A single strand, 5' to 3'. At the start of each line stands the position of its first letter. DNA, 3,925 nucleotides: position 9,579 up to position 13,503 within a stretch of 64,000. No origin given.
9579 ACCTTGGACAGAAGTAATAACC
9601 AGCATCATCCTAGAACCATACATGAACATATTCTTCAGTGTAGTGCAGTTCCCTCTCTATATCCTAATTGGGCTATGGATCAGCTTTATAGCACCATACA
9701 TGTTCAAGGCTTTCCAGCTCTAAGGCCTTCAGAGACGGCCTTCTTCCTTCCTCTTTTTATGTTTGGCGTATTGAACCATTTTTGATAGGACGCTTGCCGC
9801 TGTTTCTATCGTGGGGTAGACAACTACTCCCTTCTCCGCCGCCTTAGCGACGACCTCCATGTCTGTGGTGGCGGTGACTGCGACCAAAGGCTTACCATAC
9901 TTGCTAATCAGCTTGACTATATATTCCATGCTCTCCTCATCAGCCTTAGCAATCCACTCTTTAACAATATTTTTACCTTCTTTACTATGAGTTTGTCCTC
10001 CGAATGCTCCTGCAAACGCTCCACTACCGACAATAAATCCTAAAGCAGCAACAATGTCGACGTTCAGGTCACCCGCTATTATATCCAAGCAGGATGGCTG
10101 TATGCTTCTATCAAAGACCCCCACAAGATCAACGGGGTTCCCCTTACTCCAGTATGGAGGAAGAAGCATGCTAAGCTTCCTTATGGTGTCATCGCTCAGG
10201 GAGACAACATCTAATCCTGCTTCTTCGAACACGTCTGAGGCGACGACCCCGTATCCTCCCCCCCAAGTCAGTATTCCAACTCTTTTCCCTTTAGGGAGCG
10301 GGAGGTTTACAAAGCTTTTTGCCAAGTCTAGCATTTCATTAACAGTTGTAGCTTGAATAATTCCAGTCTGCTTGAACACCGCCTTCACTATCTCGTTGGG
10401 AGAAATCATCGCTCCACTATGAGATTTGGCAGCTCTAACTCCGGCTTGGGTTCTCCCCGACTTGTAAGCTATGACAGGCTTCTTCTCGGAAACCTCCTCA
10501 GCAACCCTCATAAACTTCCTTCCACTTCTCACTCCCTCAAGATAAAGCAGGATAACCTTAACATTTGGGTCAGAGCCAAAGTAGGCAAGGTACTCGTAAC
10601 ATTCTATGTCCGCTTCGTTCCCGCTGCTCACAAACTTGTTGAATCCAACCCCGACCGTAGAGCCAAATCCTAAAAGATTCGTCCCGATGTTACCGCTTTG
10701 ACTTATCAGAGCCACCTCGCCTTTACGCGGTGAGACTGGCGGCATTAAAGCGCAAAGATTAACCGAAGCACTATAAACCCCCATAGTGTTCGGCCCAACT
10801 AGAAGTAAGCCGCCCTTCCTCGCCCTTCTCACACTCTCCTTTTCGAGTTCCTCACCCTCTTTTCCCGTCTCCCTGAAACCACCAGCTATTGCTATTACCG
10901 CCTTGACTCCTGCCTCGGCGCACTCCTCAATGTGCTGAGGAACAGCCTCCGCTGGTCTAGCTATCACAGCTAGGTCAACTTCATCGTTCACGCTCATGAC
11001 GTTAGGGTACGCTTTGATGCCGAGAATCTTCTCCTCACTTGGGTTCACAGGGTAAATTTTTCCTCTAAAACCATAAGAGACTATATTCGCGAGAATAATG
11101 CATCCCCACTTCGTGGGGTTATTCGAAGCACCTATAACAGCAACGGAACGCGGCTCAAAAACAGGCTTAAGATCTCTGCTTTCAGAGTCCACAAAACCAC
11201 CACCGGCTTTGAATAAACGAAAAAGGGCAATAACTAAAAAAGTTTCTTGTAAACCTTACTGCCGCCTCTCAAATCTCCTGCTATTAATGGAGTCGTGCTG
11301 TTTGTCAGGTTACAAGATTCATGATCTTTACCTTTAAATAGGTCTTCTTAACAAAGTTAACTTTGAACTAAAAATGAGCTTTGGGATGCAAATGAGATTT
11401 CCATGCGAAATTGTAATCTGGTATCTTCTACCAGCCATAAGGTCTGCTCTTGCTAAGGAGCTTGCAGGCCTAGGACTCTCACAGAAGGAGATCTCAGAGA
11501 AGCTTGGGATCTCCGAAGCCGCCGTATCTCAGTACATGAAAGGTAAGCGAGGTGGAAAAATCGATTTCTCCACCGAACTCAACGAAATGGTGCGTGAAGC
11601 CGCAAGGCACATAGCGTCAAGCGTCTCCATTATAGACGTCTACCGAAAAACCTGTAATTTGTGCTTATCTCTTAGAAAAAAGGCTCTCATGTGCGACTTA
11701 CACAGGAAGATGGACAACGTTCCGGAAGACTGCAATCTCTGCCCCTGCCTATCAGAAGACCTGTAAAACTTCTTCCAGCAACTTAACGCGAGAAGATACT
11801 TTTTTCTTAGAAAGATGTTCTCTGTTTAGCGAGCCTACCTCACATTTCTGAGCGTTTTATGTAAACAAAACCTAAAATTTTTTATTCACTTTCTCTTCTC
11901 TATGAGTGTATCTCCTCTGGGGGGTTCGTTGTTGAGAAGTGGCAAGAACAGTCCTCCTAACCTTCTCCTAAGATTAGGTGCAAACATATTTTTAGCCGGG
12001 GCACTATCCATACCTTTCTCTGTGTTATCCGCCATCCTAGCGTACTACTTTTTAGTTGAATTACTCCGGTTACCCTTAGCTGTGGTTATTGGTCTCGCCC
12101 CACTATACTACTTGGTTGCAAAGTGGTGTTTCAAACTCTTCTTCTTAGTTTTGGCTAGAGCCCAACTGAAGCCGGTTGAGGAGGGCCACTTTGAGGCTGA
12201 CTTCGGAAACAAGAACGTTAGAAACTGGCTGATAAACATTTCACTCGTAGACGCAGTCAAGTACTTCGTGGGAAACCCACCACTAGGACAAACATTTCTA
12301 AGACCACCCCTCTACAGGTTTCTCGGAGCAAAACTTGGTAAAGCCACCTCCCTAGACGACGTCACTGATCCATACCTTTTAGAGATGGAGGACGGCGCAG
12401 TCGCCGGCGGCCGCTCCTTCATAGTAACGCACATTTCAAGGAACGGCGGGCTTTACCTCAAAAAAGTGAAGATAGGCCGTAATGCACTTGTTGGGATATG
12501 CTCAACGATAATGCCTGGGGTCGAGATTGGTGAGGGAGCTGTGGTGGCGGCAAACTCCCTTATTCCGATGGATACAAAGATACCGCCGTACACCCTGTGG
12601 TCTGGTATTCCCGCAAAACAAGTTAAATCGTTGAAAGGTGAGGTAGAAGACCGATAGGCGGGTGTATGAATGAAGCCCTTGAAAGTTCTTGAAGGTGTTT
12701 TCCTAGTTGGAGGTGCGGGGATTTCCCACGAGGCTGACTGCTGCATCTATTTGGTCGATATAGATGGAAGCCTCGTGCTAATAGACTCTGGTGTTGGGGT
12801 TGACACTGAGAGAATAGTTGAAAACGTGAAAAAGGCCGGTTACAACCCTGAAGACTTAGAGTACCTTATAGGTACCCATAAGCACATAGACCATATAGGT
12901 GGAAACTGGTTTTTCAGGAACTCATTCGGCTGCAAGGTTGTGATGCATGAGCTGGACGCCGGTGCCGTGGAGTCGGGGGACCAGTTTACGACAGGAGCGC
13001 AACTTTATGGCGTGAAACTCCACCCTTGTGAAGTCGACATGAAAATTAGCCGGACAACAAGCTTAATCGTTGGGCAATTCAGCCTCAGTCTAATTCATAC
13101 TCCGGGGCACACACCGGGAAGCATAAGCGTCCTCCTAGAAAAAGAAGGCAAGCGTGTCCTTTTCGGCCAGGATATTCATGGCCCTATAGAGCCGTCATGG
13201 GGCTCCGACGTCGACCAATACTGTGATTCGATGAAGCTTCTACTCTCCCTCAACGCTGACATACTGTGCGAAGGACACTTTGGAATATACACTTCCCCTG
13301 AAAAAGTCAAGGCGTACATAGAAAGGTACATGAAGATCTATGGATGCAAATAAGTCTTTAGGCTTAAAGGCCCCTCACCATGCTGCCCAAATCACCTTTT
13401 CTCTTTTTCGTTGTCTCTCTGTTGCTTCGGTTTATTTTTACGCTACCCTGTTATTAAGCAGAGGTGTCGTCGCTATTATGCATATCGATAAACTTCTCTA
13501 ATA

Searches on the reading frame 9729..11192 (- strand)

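Call 53: search_protein_families(library=pfam, proteins=[window:9729-11192:-], max_evalue=0.00001)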
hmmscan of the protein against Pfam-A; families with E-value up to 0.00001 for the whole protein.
window:9729-11192:- (487 aa): 3 families
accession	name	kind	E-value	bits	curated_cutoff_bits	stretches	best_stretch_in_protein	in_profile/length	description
PF13607.11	Succ_CoA_lig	-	2.4e-50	170.3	27.4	1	157-293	1-137/138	Succinyl-CoA ligase like flavodoxin domain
PF13380.12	CoA_binding_2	-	2.4e-27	96.1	22.8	1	15-140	1-114/116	CoA binding domain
PF02629.25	CoA_binding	-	9.8e-15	55.5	22.3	1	13-103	2-95/97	CoA binding domain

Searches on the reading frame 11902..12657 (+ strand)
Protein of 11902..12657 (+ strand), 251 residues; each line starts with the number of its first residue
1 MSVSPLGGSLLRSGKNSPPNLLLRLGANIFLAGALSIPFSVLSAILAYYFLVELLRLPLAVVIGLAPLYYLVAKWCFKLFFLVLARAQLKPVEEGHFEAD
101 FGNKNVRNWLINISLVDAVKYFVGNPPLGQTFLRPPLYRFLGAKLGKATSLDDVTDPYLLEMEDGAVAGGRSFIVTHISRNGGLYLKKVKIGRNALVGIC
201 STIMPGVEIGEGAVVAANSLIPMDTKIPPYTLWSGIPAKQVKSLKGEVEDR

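Call 54: search_protein_families(library=pfam, proteins=[window:11902-12657:+], max_evalue=0.00001)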
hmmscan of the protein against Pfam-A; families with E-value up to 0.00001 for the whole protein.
window:11902-12657:+ (251 aa): 2 families
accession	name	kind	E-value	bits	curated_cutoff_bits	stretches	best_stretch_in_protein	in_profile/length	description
PF00132.30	Hexapep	-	1e-08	34.9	27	1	189-221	2-34/36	Bacterial transferase hexapeptide (six repeats)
PF14602.12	Hexapep_2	-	1.6e-06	28.2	27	1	189-220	2-31/34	Hexapeptide repeat of succinyl-transferase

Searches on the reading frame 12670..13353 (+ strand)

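Call 54: search_protein_families(library=pfam, proteins=[window:12670-13353:+], max_evalue=0.00001)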
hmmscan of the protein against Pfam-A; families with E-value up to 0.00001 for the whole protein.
window:12670-13353:+ (227 aa): 1 family
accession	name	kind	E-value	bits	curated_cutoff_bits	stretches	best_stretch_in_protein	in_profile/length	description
PF00753.33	Lactamase_B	-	6.6e-23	82.1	22.7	1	26-203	8-196/196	Metallo-beta-lactamase superfamily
